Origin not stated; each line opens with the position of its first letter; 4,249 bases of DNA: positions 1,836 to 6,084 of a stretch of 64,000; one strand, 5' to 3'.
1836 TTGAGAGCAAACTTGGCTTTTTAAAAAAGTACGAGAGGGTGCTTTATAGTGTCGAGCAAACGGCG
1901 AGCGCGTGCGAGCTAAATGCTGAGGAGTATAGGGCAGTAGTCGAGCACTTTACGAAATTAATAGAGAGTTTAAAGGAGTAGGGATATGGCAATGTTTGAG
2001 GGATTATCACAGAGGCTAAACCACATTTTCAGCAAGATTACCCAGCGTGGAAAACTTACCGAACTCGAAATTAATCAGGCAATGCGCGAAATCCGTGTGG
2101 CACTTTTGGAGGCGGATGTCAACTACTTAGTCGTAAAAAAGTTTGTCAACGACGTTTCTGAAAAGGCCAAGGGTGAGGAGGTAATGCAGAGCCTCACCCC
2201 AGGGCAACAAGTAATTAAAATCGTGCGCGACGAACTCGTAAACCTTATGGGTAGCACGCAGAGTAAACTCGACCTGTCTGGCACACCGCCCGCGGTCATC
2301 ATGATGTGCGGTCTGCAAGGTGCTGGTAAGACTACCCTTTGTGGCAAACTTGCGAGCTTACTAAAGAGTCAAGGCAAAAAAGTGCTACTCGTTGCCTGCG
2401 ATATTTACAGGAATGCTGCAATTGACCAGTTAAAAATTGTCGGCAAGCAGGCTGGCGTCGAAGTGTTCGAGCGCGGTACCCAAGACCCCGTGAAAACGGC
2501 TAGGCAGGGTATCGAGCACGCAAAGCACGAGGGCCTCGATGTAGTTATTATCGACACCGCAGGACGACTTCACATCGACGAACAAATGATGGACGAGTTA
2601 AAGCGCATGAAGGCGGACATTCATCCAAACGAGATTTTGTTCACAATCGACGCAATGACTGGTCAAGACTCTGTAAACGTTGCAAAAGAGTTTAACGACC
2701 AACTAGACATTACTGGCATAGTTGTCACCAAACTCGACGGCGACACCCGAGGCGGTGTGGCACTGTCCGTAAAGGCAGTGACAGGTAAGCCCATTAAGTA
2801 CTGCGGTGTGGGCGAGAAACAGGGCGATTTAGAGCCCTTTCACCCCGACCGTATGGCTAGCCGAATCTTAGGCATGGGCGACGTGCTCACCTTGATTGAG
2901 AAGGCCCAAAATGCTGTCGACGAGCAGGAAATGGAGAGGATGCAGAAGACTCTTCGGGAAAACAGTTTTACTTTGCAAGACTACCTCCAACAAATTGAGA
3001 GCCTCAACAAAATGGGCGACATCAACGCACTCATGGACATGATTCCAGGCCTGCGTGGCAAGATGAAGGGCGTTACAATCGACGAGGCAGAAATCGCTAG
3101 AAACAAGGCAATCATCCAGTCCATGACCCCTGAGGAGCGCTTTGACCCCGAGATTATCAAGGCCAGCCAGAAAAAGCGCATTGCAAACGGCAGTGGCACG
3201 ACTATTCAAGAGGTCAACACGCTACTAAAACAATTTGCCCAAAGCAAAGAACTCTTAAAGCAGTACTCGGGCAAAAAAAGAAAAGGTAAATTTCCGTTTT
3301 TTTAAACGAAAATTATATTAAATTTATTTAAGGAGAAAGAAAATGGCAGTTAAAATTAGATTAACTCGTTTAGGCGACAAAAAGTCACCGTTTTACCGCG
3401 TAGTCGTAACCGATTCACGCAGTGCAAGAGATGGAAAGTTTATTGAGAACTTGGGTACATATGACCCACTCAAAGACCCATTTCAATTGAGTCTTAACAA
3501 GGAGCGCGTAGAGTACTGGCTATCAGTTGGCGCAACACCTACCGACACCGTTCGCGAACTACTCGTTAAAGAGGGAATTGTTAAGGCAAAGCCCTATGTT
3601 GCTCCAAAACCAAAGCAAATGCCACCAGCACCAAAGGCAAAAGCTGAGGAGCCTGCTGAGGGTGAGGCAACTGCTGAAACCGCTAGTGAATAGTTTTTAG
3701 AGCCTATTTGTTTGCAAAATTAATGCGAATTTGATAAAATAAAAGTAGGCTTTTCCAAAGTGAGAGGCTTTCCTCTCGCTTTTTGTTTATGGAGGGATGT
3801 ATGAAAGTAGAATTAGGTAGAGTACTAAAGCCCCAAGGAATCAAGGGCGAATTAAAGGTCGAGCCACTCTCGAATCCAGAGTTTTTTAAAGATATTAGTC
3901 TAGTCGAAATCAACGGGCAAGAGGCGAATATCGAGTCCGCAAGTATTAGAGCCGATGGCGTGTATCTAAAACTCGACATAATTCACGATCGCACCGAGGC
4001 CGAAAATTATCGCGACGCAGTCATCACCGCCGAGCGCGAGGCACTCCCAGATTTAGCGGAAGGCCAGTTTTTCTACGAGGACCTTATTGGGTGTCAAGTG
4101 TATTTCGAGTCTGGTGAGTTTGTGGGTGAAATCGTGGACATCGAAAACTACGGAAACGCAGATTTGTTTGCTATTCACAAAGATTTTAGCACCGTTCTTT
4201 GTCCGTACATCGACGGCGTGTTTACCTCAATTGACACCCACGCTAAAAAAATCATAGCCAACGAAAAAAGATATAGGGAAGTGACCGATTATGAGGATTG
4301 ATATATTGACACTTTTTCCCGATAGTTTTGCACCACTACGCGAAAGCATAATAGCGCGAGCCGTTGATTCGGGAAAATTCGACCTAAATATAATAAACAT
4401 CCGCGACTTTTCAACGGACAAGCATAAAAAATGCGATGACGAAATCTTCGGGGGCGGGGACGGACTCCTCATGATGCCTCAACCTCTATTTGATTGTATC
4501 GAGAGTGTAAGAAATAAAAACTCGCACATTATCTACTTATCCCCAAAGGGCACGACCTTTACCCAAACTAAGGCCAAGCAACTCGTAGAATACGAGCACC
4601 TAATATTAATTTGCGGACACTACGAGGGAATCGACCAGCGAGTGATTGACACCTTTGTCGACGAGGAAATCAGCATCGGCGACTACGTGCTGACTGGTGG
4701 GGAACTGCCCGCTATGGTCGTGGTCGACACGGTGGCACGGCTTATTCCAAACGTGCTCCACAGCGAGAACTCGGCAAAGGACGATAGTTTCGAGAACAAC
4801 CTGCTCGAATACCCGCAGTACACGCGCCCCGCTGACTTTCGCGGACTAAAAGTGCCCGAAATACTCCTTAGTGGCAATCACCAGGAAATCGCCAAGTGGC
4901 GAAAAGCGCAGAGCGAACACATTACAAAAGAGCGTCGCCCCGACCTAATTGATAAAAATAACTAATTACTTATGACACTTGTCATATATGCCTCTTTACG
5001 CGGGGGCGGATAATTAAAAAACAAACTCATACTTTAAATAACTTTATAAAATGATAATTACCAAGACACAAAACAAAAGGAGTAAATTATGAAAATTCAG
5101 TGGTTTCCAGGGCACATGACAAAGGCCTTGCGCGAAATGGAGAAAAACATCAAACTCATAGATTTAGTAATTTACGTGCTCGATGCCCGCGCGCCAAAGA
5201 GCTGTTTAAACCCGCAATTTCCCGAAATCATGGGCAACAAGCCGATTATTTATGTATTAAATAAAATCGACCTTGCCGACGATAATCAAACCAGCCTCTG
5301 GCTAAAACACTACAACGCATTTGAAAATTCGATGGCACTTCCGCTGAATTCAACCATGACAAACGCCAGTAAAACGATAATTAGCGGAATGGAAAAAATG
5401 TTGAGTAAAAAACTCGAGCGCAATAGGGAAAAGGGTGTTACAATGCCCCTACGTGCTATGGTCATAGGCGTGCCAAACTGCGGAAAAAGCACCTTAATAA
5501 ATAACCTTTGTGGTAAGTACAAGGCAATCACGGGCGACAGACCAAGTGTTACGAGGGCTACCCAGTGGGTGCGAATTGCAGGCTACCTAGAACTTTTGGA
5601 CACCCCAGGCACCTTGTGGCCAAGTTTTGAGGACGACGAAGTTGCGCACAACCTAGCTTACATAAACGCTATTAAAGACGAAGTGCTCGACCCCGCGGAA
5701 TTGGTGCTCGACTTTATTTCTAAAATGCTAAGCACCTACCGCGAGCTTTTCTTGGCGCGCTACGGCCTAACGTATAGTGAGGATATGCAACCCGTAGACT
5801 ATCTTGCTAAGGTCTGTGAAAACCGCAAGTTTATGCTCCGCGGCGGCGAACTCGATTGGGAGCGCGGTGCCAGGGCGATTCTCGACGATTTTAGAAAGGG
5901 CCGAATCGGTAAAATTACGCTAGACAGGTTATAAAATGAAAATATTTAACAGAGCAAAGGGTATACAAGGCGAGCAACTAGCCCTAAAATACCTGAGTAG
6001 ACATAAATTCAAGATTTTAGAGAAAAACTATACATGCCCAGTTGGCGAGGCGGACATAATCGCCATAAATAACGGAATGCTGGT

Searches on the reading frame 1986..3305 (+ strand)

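Call 39: search_protein_families(library=pfam, proteins=[window:1986-3305:+], max_evalue=0.00001)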
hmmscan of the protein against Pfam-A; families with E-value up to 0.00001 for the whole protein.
window:1986-3305:+ (439 aa): 6 families
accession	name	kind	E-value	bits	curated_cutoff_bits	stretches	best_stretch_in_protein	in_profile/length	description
PF00448.28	SRP54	-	5.6e-78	261.5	22.7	1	102-296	1-196/196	SRP54-type protein, GTPase domain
PF02978.25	SRP_SPB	-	2.4e-31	108.4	27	1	327-423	1-90/91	Signal peptide binding domain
PF02881.24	SRP54_N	-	1.5e-20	73.6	22.4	1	7-84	1-75/75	SRP54-type protein, helical bundle domain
PF01656.29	CbiA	-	1e-09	38.8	25.4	1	112-254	9-87/125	CobQ/CobB/MinD/ParA nucleotide binding domain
PF13401.12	AAA_22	-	1.2e-08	35.8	27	1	104-210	7-109/130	AAA domain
PF02492.25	cobW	-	6.5e-06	26.3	20.7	1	104-251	2-154/180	CobW/HypB/UreG, nucleotide-binding domain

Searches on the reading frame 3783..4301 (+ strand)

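Call 39: search_protein_families(library=pfam, proteins=[window:3783-4301:+], max_evalue=0.00001)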
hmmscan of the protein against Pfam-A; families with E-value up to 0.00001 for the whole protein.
window:3783-4301:+ (172 aa): 3 families
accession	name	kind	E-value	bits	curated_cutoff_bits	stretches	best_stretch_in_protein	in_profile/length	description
PF01782.24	RimM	-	1.1e-13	51.6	23.5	1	11-86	2-83/84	RimM N-terminal domain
PF24986.1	PRC_RimM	-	4.2e-10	39.6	27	1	99-158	2-62/69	RimM PRC barrel domain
PF05239.21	PRC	-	1.1e-07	32.2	21.2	1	93-160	1-72/78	PRC-barrel domain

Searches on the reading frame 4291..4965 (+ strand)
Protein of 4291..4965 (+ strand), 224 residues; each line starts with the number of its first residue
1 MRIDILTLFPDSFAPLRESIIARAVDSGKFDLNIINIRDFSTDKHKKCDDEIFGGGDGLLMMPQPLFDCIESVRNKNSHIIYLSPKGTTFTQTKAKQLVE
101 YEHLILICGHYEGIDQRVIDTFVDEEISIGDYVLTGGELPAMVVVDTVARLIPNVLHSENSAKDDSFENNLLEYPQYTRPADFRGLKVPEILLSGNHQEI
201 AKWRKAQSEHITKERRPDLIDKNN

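Call 39: search_protein_families(library=pfam, proteins=[window:4291-4965:+], max_evalue=0.00001)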
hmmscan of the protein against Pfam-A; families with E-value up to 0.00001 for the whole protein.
window:4291-4965:+ (224 aa): 1 family
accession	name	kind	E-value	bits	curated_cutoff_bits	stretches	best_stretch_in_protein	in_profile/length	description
PF01746.26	tRNA_m1G_MT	-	1e-64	218.3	27.3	1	23-217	3-195/195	tRNA (Guanine-1)-methyltransferase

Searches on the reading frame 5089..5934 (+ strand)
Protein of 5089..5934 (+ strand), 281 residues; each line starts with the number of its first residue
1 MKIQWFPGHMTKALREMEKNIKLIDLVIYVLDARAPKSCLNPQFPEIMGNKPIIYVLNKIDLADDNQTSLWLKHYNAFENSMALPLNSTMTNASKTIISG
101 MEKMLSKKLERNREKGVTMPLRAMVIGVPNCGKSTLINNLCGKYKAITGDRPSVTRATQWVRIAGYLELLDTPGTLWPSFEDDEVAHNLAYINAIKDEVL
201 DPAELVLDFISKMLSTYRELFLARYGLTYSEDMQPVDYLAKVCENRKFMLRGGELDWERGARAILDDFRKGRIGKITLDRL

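Call 39: search_protein_families(library=pfam, proteins=[window:5089-5934:+], max_evalue=0.00001)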
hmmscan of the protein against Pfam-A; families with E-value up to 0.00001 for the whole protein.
window:5089-5934:+ (281 aa): 3 families
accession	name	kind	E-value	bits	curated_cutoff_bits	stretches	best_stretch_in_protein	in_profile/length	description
PF01926.29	MMR_HSR1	-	1.3e-18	67.6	21.9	1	123-193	2-72/113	50S ribosome-binding GTPase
PF02421.24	FeoB_N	-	5.1e-11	42.8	27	1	123-189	3-73/156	Ferrous iron transport protein B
PF10662.15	PduV-EutP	-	3e-06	27.5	21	0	24-67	64-106/143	Ethanolamine utilisation - propanediol utilisation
